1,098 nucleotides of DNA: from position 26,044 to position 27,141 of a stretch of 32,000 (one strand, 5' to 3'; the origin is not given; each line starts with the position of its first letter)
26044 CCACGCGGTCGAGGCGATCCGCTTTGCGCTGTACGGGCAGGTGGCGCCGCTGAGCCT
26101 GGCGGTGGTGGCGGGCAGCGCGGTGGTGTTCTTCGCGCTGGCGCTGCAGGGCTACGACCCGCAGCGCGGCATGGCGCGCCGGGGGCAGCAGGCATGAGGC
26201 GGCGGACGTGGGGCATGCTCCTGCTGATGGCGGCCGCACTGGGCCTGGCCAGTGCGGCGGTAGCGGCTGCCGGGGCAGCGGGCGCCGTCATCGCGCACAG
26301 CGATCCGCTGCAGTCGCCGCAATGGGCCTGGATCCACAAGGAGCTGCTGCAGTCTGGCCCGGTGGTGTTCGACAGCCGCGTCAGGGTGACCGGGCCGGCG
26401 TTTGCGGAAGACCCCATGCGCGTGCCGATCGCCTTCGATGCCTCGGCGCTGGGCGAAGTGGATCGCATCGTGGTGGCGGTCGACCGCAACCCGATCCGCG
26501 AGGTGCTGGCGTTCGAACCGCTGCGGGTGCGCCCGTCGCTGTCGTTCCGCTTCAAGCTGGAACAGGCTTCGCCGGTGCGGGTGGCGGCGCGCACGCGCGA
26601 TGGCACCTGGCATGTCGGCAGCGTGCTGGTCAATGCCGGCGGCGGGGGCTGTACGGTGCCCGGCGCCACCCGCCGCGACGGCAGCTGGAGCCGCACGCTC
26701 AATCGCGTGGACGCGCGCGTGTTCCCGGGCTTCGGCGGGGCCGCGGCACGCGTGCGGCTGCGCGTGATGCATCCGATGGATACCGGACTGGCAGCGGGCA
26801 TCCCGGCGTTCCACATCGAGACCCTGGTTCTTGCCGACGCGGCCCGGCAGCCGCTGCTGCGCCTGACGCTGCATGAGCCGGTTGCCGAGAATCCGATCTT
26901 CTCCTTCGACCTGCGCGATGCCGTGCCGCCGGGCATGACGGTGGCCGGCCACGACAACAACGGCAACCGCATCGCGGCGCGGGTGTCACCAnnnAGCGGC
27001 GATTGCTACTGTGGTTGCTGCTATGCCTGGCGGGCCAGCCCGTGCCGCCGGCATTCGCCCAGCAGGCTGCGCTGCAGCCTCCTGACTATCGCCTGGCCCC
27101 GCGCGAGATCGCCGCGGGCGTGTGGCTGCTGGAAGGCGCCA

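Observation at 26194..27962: Single-cysteine SoxYZ-like carrier paired with an MBL-fold protein whose metal motif is degenerate (NLHPDY instead of HxHxDH): candidate periplasmic thiol relay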

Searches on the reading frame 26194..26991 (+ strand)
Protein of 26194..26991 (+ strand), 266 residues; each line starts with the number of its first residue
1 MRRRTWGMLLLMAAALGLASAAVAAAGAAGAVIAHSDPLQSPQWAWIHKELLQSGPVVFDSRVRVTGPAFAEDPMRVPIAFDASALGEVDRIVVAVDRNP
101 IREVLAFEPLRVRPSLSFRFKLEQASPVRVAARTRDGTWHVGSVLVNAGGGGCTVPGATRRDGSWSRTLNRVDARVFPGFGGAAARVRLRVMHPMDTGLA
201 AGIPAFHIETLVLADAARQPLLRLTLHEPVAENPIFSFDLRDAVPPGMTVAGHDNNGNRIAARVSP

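Call 4: search_protein_families(library=ncbifam, proteins=[window:26194-26991:+], max_evalue=0.001)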
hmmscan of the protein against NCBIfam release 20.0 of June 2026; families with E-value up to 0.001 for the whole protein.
window:26194-26991:+ (266 aa): 3 families
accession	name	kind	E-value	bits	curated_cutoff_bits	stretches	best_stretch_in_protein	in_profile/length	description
TIGR04557.1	fuse_rel_SoxYZ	equivalog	1.3e-63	214.4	140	1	44-260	1-225/226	quinoprotein dehydrogenase-associated SoxYZ-like carrier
TIGR04488.1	SoxY_true_GGCGG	equivalog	1.5e-13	51.4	125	1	16-153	10-147/149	thiosulfate oxidation carrier protein SoxY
TIGR04490.1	SoxZ_true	equivalog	3.8e-06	26.7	76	1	183-261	9-93/98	thiosulfate oxidation carrier complex protein SoxZ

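Call 7: search_protein_families(library=pfam, proteins=[window:26194-26991:+], max_evalue=0.01)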
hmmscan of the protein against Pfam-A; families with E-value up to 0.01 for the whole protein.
window:26194-26991:+ (266 aa): 2 families
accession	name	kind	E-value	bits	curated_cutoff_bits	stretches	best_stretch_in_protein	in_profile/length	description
PF13501.12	SoxY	-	1.1e-25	90.4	28.4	1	49-153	2-112/112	Sulfur oxidation protein SoxY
PF08770.17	SoxZ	-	6.3e-09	35.9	25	1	182-262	9-95/98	Sulphur oxidation protein SoxZ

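Call 13: search_solved_structures(query=window:26194-26991:+, max_evalue=0.1, show_alignments=2)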
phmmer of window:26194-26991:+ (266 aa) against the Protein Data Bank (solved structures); distinct sequences matched with E-value up to 0.1: 1.
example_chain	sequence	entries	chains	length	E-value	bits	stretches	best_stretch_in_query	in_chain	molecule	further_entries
4uwq_B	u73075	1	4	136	6.7e-08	35.6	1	61-153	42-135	SOXY PROTEIN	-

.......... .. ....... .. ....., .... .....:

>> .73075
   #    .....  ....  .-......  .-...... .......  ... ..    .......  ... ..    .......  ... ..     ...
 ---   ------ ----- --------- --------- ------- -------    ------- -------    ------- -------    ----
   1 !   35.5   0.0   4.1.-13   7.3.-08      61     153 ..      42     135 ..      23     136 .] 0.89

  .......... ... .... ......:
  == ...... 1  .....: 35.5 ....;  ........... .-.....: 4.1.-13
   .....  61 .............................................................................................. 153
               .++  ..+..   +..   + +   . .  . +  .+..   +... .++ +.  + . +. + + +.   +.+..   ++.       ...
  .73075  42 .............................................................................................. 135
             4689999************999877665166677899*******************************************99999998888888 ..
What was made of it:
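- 26638..26655 (+): G-G-G-G-C153-T arm; the Cys codon is at 26650-26652. It aligns with the SoxY GGC Cys (call 13).
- Checked: The Cys aligns with the penultimate GGC Cys of solved SoxY 4uwq_B (call 13).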

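Call 16: find_homologous_proteins(query=window:26194-26991:+, max_evalue=0.00001)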
Query window:26194-26991:+ (266 aa): 1624 proteins with E <= 0.00001 among 8000 candidates; the best 120 are listed.
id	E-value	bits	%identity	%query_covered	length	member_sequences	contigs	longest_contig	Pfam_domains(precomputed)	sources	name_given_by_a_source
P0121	1.2e-165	567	98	100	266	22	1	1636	PF08770.18,PF13501.13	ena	-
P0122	3.8e-161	553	95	100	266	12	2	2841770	PF08770.18,PF13501.13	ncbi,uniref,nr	ncbi:quinoprotein dehydrogenase-associated SoxYZ-like carrier [Cupriavidus sp. UYPR2.512]|uniref:qui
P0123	2.5e-146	504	90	97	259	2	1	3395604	PF08770.18,PF13501.13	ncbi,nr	ncbi:quinoprotein dehydrogenase-associated SoxYZ-like carrier [Cupriavidus necator]|nr:quinoprotein 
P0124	4.1e-146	503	86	100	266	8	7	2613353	PF08770.18,PF13501.13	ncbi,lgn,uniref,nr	ncbi:quinoprotein dehydrogenase-associated SoxYZ-like carrier [Cupriavidus taiwanensis]|uniref:Quino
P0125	3.2e-145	500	87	100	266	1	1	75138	PF08770.18,PF13501.13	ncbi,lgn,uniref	ncbi:quinoprotein dehydrogenase-associated SoxYZ-like carrier [Cupriavidus necator]|uniref:quinoprot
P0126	4.8e-145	500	92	87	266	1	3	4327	PF08770.18,PF13501.13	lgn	-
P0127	9.4e-144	496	91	92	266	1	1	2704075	PF08770.18,PF13501.13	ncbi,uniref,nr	ncbi:conserved hypothetical protein; putative exported protein [Cupriavidus taiwanensis]|uniref:quin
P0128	1.2e-143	495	91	87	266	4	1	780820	PF08770.18,PF13501.13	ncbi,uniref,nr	ncbi:quinoprotein dehydrogenase-associated SoxYZ-like carrier [Cupriavidus necator]|uniref:quinoprot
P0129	1.8e-143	495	91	92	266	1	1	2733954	PF08770.18,PF13501.13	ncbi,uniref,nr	ncbi:conserved hypothetical protein; putative exported protein [Cupriavidus taiwanensis]|uniref:quin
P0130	2.1e-143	495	91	92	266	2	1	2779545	PF08770.18,PF13501.13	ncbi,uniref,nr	ncbi:quinoprotein dehydrogenase-associated SoxYZ-like carrier [Cupriavidus taiwanensis]|uniref:quino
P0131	4.8e-143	493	89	92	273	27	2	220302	PF08770.18,PF13501.13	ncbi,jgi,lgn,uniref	ncbi:quinoprotein dehydrogenase-associated SoxYZ-like carrier [Cupriavidus alkaliphilus]|uniref:quin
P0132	7.1e-142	490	89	92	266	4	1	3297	PF08770.18,PF13501.13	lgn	-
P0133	1.5e-140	485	91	87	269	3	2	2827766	PF08770.18,PF13501.13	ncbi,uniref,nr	ncbi:conserved exported protein of unknown function (plasmid) [Cupriavidus taiwanensis]|uniref:Sulfu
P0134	4.1e-140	484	90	88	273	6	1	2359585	PF08770.18,PF13501.13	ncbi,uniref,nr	ncbi:quinoprotein dehydrogenase-associated SoxYZ-like carrier [Cupriavidus taiwanensis]|uniref:Quino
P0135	4.1e-138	477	83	100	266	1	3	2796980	PF08770.18,PF13501.13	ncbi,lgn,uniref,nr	ncbi:quinoprotein dehydrogenase-associated SoxYZ-like carrier [Cupriavidus neocaledonicus]|uniref:Qu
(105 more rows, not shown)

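Call 26: find_related_loci(query=A1, collection=genome_contigs, flank=10000)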
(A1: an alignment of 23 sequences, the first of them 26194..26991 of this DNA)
Query A1 (266 aa) in genome_contigs; peptide patterns used: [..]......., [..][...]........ (x = any residue, [..] = any of these).
538 stretches matched a pattern; 509 encode a relative of the query (tblastn E <= 1e-3); the best 80 are kept; 80 distinct loci.
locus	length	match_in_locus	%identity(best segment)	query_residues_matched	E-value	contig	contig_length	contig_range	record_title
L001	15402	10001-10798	95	1-266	3e-155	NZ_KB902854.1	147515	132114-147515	Cupriavidus sp. UYPR2.512 A3A5DRAFT_scaffold_10.11, whole genome shotgun sequence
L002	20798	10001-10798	87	1-266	5e-148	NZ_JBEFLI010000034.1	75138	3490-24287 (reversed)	Cupriavidus necator strain EM36 NODE_34_length_75138_cov_24.6911, whole genome shotgun sequence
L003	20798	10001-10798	88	1-266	5e-144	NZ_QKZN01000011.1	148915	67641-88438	Cupriavidus phytorum strain MLR2-44 Ga0215867_111, whole genome shotgun sequence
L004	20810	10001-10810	87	1-266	2e-142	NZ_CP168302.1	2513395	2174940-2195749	Cupriavidus nantongensis strain HB4B5 chromosome 1, complete sequence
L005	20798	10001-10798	83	1-266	6e-139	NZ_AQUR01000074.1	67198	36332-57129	Cupriavidus neocaledonicus strain STM6070 A3AGDRAFT_scaffold_33.34_C, whole genome shotgun sequence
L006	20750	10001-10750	89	23-266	5e-138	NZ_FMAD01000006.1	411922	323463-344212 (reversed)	Cupriavidus alkaliphilus strain ASC-732, whole genome shotgun sequence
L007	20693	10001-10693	91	36-266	7e-138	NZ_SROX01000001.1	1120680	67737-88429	Cupriavidus necator strain SHC 2-3 NODE_1_length_1120680_cov_82.090145, whole genome shotgun sequence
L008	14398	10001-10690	82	37-266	3e-124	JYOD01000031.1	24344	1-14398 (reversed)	Burkholderiaceae bacterium 16 contig31, whole genome shotgun sequence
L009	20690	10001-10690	81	37-266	2e-123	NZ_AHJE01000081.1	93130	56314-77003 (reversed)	Cupriavidus basilensis OR16 contig081, whole genome shotgun sequence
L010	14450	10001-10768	77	12-266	2e-119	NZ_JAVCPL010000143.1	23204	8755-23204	Cupriavidus ulmosensis strain CV2 NODE_143_length_23204_cov_12.719201, whole genome shotgun sequence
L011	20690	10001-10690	81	37-266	3e-116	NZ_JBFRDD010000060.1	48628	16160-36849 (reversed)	Cupriavidus sp. YAF13 SCAFFOLD_59, whole genome shotgun sequence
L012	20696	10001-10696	72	35-266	2e-108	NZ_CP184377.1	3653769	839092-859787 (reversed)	Ralstonia sp. R-29 chromosome 1, complete sequence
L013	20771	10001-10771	65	10-266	4e-108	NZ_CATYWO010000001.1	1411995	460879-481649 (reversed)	Ralstonia condita strain LMG 7141 isolate LMG 7141 1, whole genome shotgun sequence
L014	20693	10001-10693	69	35-265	5e-108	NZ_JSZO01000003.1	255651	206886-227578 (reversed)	Ralstonia sp. A12 Contig3, whole genome shotgun sequence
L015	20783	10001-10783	67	12-266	2e-107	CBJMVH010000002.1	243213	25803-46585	MAG TPA_asm: uncultured Ralstonia sp. isolate SRR27822706_concoct_36 genome assembly, contig: ERZ27338881.2, whole genom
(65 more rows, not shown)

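Call 30: search_protein_families(library=ncbifam, proteins=[L013:11717-12682:+, L013:12785-13594:+, L013:8181-9698:-, L013:5775-8063:-, L002:17931-19514:+, L002:17542-18546:+, L002:19648-20586:+, L002:16360-17274:-, L013:14080-15327:-], max_evalue=0.00001)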
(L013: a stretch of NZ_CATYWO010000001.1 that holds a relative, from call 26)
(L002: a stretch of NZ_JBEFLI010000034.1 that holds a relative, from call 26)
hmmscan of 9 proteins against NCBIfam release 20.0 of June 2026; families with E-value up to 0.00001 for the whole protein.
L013:11717-12682:+ (322 aa): 4 families
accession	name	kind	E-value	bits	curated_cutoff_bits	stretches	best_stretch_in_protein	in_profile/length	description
TIGR04559.1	SoxH_rel_PQQ_2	hypoth_equivalog_domain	5.5e-47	160.5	280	1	34-312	4-281/283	quinoprotein relay system zinc metallohydrolase 2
TIGR04558.1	SoxH_rel_PQQ_1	hypoth_equivalog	1.9e-46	158.4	300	1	36-315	10-284/285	quinoprotein relay system zinc metallohydrolase 1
NF033088.2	bla_subclass_B1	equivalog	2.9e-08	33.6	200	1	61-235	32-187/217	subclass B1 metallo-beta-lactamase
NF012229.1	bla_class_B_core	domain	1.6e-07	31.6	100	1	63-198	18-137/139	metallo-beta-lactamase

L013:12785-13594:+ (270 aa): 0 families

L013:8181-9698:- (505 aa): 41 families (the best 25 are shown)
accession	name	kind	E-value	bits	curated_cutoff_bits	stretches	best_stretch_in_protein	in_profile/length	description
NF050026.1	AcaldDHExaC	equivalog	7e-285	945.3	900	1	3-505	1-503/503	acetaldehyde dehydrogenase ExaC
TIGR01804.1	BADH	equivalog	2.3e-143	478.1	668.6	1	21-491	1-467/467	betaine-aldehyde dehydrogenase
TIGR02299.1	HpaE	equivalog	2.3e-138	461.8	638.35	1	20-499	3-480/488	5-carboxymethyl-2-hydroxymuconate semialdehyde dehydrogenase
NF010000.0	PRK13473.1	subfamily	2e-136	455.4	615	1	20-495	5-472/475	aminobutyraldehyde dehydrogenase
NF009725.0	PRK13252.1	equivalog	2.1e-135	451.9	593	1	16-497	5-481/488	betaine-aldehyde dehydrogenase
TIGR03216.1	OH_muco_semi_DH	equivalog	4.3e-124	414.8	693.25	1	20-495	3-479/481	2-hydroxymuconic semialdehyde dehydrogenase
NF045736.1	PaDhStyDRhodo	equivalog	3.4e-121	405.1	800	1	21-479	6-461/479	phenylacetaldehyde dehydrogenase StyD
NF045735.1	PaDhStyDPseudo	equivalog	1.1e-118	397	850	1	21-497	6-483/483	phenylacetaldehyde dehydrogenase StyD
TIGR03374.1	ABALDH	equivalog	2.4e-116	389.3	909.3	1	22-495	6-471/472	aminobutyraldehyde dehydrogenase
NF007352.0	PRK09847.1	equivalog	2.6e-116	389.1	850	1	21-497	23-493/495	aldehyde dehydrogenase PuuC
NF042993.1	AlphKGSA_gudD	equivalog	5.1e-100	335.5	770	1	17-495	3-480/481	alpha-ketoglutaric semialdehyde dehydrogenase GucD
NF052305.1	DioxValDhHalo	equivalog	2.4e-97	326.8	750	1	17-497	4-483/483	2,5-dioxovalerate dehydrogenase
TIGR01780.1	SSADH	subfamily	4.3e-97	325.8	646.35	1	39-491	3-448/448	succinate-semialdehyde dehydrogenase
NF007497.0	PRK10090.1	equivalog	1.7e-96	323.9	500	1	17-495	6-477/480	aldehyde dehydrogenase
NF006916.0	PRK09407.1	equivalog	3.2e-95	319.7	521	1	32-493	33-490/526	succinic semialdehyde dehydrogenase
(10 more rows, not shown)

L013:5775-8063:- (762 aa): 13 families
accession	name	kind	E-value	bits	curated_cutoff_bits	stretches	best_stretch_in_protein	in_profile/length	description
TIGR01783.1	TonB-siderophor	subfamily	8e-45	153.6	223.5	1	66-742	2-630/649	TonB-dependent siderophore receptor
TIGR01785.1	TonB-hemin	subfamily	2.1e-37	128.9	316.85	1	49-718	5-656/677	TonB-dependent heme/hemoglobin receptor family protein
TIGR01786.1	TonB-hemlactrns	subfamily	2.9e-32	111.9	323.75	1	374-748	383-708/719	TonB-dependent hemoglobin/transferrin/lactoferrin family receptor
TIGR01779.1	TonB-B12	equivalog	2.1e-25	89.4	599.7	2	522-717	426-594/614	TonB-dependent vitamin B12 receptor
NF053590.1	TonB_dep_TOL0244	equivalog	2.1e-22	79.5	645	2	466-722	354-586/604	TOL_0244 family TonB-dependent receptor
NF007926.1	PRK10641.1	equivalog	2.2e-19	69.5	836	2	478-607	397-509/617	TonB-dependent vitamin B12 receptor BtuB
NF049944.1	TonB_dep_PUIUD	equivalog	9e-14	50.7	850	1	145-257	133-250/686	TonB-dependent receptor, PUIUD motif-type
NF010010.0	PRK13483.1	equivalog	3.1e-10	38.7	927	1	463-715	394-637/660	ligand-gated channel protein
NF049947.1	TonB_dep_PCPU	exception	6.6e-08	31.2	800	0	131-258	110-245/685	TonB-dependent receptor, PCPU motif-type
NF010048.1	PRK13524.1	subfamily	1.6e-07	30.2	493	1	633-720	623-715/744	FepA family TonB-dependent siderophore receptor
NF007478.2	PRK10064.1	equivalog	1.6e-07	30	745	0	471-713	393-638/663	catecholate siderophore receptor CirA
NF007447.0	PRK10003.1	equivalog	1.2e-06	27.2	666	1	639-730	624-716/727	ferric-rhodotorulic acid/ferric-coprogen receptor FhuE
NF010038.0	PRK13513.1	equivalog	2.6e-06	26.3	942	0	519-716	445-637/659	ligand-gated channel protein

L002:17931-19514:+ (528 aa): 2 families
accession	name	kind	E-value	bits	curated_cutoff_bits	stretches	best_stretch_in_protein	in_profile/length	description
TIGR04559.1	SoxH_rel_PQQ_2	hypoth_equivalog_domain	1.6e-44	152.4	280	1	239-518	3-281/283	quinoprotein relay system zinc metallohydrolase 2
TIGR04558.1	SoxH_rel_PQQ_1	hypoth_equivalog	9.8e-40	136.4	300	1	242-521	10-284/285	quinoprotein relay system zinc metallohydrolase 1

L002:17542-18546:+ (335 aa): 17 families
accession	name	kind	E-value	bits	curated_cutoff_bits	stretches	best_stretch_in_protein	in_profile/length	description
TIGR01249.1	pro_imino_pep_1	equivalog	2.1e-56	191.3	259.75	1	34-320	7-294/307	prolyl aminopeptidase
TIGR02427.1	protocat_pcaD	equivalog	9.4e-16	57.9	255.85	1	44-153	2-110/251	3-oxoadipate enol-lactonase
TIGR01250.1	pro_imino_pep_2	subfamily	6.1e-15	55.5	167.65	1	44-154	15-128/288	proline iminopeptidase-family hydrolase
NF051488.1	bifunc_PcaDC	exception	1.5e-13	50.7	390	1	44-152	2-108/375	bifunctional 3-oxoadipate enol-lactonase/4-carboxymuconolactone decarboxylase PcaDC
TIGR03056.1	bchO_mg_che_rel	equivalog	7.3e-13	48.2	172.55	1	40-172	14-145/278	alpha/beta fold hydrolase BchO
NF045945.1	ProImpepLactob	equivalog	5.5e-12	45.8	400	1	45-153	16-129/293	proline iminopeptidase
NF011457.0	PRK14875.1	equivalog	1.6e-10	40.6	307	1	41-152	119-228/372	acetoin dehydrogenase dihydrolipoyllysine-residue acetyltransferase subunit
NF045948.1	ProImpepThrmp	equivalog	2.3e-10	40.4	500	1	55-154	26-127/291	proline iminopeptidase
TIGR03611.1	RutD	equivalog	8.1e-10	38.5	238.5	1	78-156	37-114/258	pyrimidine utilization protein D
NF045632.1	hydroxlase_HsaD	equivalog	6.3e-09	35.2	400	1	40-154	20-136/290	4,5:9,10-diseco-3-hydroxy-5,9,17-trioxoandrosta-1(10),2-diene-4-oate hydrolase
NF002043.0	PRK00870.1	subfamily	9e-09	35.2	265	1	42-158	34-151/302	haloalkane dehalogenase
NF050089.1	i_nPHAscl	equivalog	2.5e-07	30.1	300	1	79-153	43-115/288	intracellular short-chain-length polyhydroxyalkanoate depolymerase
TIGR03695.1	menH_SHCHC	equivalog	3.7e-07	29.8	208.55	1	58-155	6-104/252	2-succinyl-6-hydroxy-2,4-cyclohexadiene-1-carboxylate synthase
NF004514.1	PRK05855.1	equivalog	6e-07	28.4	455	0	39-135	7-104/578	SDR family oxidoreductase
NF051487.1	bifunc_PcaCD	exception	7.6e-07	28.6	430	0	8-152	122-268/413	bifunctional 4-carboxymuconolactone decarboxylase/3-oxoadipate enol-lactonase PcaCD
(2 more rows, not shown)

L002:19648-20586:+ (313 aa): 0 families

L002:16360-17274:- (304 aa): 3 families
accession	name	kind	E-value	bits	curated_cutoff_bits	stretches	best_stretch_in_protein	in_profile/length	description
TIGR02108.2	PQQ_syn_pqqB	equivalog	5.7e-122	406.8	245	1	3-304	2-298/298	pyrroloquinoline quinone biosynthesis protein PqqB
NF038231.1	MBL_Geo_Pelo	equivalog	7.9e-12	45.3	360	1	3-124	2-113/250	GPMC system MBL fold metallohydrolase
NF002553.0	PRK02113.1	equivalog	2.3e-10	40.3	386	1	3-137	3-125/252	MBL fold metallo-hydrolase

L013:14080-15327:- (415 aa): 0 families
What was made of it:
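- Tried and rejected: It scores below both cut-offs at 152-160 bits (call 30).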

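Call 43: predict_structure(alignment_id=A1)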
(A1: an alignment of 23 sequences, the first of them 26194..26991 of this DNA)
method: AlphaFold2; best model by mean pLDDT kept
length: 266 residues; sequences in the alignment: 23
mean_pLDDT: 86.6   pTM: 0.81
mean pLDDT of the five models: 86.6, 84.0, 82.0, 80.5, 80.1
residues with pLDDT >= 90: 172; 70-90: 46; 50-70: 42; < 50: 6
segments of 3 or more residues with pLDDT < 50: 28-33
pLDDT, mean of each block of 10 residues (from residue 1): 61 66 52 69 93 92 97 94 97 95 96 96 95 97 92 67 83 90 85 77 79 97 95 94 90 95 94
secondary structure, 60 per line:
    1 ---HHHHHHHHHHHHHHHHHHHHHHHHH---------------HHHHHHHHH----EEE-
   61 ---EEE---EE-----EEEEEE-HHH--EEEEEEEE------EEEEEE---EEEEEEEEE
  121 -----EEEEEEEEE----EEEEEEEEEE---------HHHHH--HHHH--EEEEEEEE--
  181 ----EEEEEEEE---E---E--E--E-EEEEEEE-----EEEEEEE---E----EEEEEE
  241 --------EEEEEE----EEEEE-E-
elements in order: H4-28 H44-52 E57-59 E64-66 E77-82 E89-96 E103-108 E112-120 E126-134 E139-148 H158-162 H165-168 E171-178 E185-192 E208-214 E220-226 E235-240 E249-254 E259-263
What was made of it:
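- Checked: The Cys loop is the least confident part of the folded body: pLDDT 67 for residues 151-160 against more than 90 for the preceding residues (41-150) (call 43).
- A low-confidence, flexible Cys loop (call 43).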

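Call 64: fold_search(model_id=the predicted structure, library=pdb)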
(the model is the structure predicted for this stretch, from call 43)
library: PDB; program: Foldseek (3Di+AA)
matches with E <= 10: 1865; with E <= 0.001: 508
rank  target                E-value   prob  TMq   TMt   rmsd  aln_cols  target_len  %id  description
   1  2oxg_Y                2.8e-07  1.00  0.38  0.84   2.5       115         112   23  The SoxYZ Complex of Paracoccus pantotrophus (released 2007-05-22)
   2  2ox5_Y                3.0e-07  1.00  0.38  0.85   2.5       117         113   22  The SoxYZ complex of Paracoccus pantotrophus (released 2007-05-22)
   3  2ox5_B                3.9e-07  1.00  0.38  0.85   2.4       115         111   23  The SoxYZ complex of Paracoccus pantotrophus (released 2007-05-22)
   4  2ox5_F                5.2e-07  1.00  0.38  0.84   2.8       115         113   23  The SoxYZ complex of Paracoccus pantotrophus (released 2007-05-22)
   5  2oxh_Y                5.5e-07  1.00  0.37  0.84   2.5       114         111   22  The SOXYZ Complex of Paracoccus Pantotrophus (released 2007-05-22)
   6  2oxg_F                6.9e-07  1.00  0.37  0.84   2.8       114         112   22  The SoxYZ Complex of Paracoccus pantotrophus (released 2007-05-22)
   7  2oxg_B                9.1e-07  1.00  0.37  0.85   2.1       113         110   22  The SoxYZ Complex of Paracoccus pantotrophus (released 2007-05-22)
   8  2oxh_D                1.1e-06  1.00  0.37  0.84   2.1       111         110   22  The SOXYZ Complex of Paracoccus Pantotrophus (released 2007-05-22)
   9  2oxh_F                1.1e-06  1.00  0.37  0.83   2.8       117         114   22  The SOXYZ Complex of Paracoccus Pantotrophus (released 2007-05-22)
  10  2oxh_B                1.5e-06  1.00  0.37  0.82   2.8       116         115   22  The SOXYZ Complex of Paracoccus Pantotrophus (released 2007-05-22)
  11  2oxg_D                2.2e-06  1.00  0.37  0.83   3.0       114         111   23  The SoxYZ Complex of Paracoccus pantotrophus (released 2007-05-22)
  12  4uwq_K                3.1e-06  1.00  0.38  0.79   4.5       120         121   28  Crystal structure of the disulfide-linked complex of the thiosulfodyrolase SoxB with the carrier-protein SoxYZ from Th (released 2015-12-09)
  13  6dsi                  6.4e-06  1.00  0.27  0.30  18.3       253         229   11  Anti recombinant prolactin receptor scFv (released 2019-06-19)
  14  7s13_H                7.6e-06  1.00  0.24  0.30  15.7       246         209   11  Crystal structure of Fab in complex with mouse CD96 dimer (released 2021-10-20)
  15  2ox5_D                8.5e-06  1.00  0.36  0.80   3.2       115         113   22  The SoxYZ complex of Paracoccus pantotrophus (released 2007-05-22)
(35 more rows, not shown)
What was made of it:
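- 26194..26994 (+): SoxY-SoxZ fusion carrier, 266 aa, exported, with a single Cys. AF2 pLDDT 86.6; best fold match is SoxY (calls 43, 64).
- Closest known: SoxYZ thiosulfate-oxidation carrier complex. Same: It is periplasmic (calls 13, 64).
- Checked: The AF2 model best matches SoxY of 2oxg/2ox5 (TM on target 0.84, call 64).
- SoxY fold and Cys register (calls 13, 64).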
